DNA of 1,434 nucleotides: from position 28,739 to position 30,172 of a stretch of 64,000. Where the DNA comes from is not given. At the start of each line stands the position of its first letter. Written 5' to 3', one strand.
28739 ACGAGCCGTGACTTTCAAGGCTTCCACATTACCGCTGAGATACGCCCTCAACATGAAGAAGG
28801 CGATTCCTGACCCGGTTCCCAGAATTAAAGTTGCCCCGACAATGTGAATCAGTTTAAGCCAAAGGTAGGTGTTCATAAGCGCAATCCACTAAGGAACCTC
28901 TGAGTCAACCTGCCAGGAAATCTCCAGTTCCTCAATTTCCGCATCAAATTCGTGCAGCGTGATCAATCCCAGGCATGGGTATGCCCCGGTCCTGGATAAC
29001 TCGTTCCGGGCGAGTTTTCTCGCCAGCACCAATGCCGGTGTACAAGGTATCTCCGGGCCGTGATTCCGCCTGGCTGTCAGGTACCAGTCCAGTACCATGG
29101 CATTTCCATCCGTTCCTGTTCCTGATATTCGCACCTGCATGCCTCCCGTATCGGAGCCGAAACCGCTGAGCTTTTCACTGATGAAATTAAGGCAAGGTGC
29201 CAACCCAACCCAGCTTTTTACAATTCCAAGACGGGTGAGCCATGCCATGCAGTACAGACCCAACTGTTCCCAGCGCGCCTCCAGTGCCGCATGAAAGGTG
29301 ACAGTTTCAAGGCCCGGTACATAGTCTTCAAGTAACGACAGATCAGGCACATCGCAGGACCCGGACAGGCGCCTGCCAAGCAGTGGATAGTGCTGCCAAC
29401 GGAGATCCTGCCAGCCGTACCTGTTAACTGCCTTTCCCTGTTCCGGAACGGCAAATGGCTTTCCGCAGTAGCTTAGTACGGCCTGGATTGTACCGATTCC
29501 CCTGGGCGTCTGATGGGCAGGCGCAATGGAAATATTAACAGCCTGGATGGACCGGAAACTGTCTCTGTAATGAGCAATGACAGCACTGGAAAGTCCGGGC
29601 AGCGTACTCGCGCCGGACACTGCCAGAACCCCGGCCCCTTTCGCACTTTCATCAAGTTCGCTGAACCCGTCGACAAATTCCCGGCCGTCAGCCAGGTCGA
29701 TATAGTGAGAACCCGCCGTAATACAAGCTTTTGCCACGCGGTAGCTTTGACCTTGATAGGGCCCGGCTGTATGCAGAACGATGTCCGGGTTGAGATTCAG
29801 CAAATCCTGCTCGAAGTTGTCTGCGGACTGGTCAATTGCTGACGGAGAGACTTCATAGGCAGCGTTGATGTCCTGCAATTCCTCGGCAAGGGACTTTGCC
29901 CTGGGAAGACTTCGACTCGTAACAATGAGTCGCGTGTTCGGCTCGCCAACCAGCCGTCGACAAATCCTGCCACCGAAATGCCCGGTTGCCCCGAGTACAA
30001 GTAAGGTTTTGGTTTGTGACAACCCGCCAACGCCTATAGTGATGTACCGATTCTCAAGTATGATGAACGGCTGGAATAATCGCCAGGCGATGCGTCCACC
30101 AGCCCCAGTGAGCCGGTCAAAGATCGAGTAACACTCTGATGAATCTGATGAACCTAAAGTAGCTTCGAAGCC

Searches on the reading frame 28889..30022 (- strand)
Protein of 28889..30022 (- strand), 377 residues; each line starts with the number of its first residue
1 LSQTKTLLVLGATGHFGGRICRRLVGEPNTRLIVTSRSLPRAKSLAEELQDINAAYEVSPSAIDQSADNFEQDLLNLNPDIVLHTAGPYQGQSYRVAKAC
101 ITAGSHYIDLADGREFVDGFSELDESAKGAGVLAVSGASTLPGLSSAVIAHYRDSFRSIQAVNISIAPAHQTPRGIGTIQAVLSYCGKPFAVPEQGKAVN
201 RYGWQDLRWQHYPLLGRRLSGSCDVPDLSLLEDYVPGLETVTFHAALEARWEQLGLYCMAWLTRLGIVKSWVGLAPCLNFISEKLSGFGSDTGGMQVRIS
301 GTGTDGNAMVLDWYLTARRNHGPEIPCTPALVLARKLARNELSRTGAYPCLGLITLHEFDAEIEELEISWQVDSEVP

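Call 16: find_encoding_contigs(protein=window:28889-30022:-, flank=10000, max_places=6)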
Protein window:28889-30022:- (377 aa): no gene with exactly this product is on record in the collection.

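Call 23: search_protein_families(library=pfam, proteins=[window:28889-30022:-])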
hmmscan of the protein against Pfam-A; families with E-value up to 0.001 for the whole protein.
window:28889-30022:- (377 aa): 3 families
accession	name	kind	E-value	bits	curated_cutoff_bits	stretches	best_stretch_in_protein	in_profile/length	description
PF03435.24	Sacchrp_dh_NADP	-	7.5e-11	42.9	25.1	1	8-135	2-129/129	Saccharopine dehydrogenase NADP binding domain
PF08659.16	KR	-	0.00013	22.4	22.6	1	6-63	2-62/180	KR domain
PF01488.26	Shikimate_DH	-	0.00045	20.8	24.3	1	3-55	11-62/138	Shikimate / quinate 5-dehydrogenase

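Call 24: find_related_loci(query=window:28889-30022:-, collection=genome_contigs, flank=10000)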
Query window:28889-30022:- (377 aa) in genome_contigs; peptide patterns used: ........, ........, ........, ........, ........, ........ (x = any residue, [..] = any of these).
232 stretches matched a pattern; 1 encode a relative of the query (tblastn E <= 1e-3); 1 distinct loci.
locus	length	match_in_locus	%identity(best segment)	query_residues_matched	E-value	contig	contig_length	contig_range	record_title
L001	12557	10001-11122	65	1-374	3e-174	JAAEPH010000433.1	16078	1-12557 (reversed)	MAG: Gammaproteobacteria bacterium isolate Cli_6 CliG_CONTIG2106530, whole genome shotgun sequence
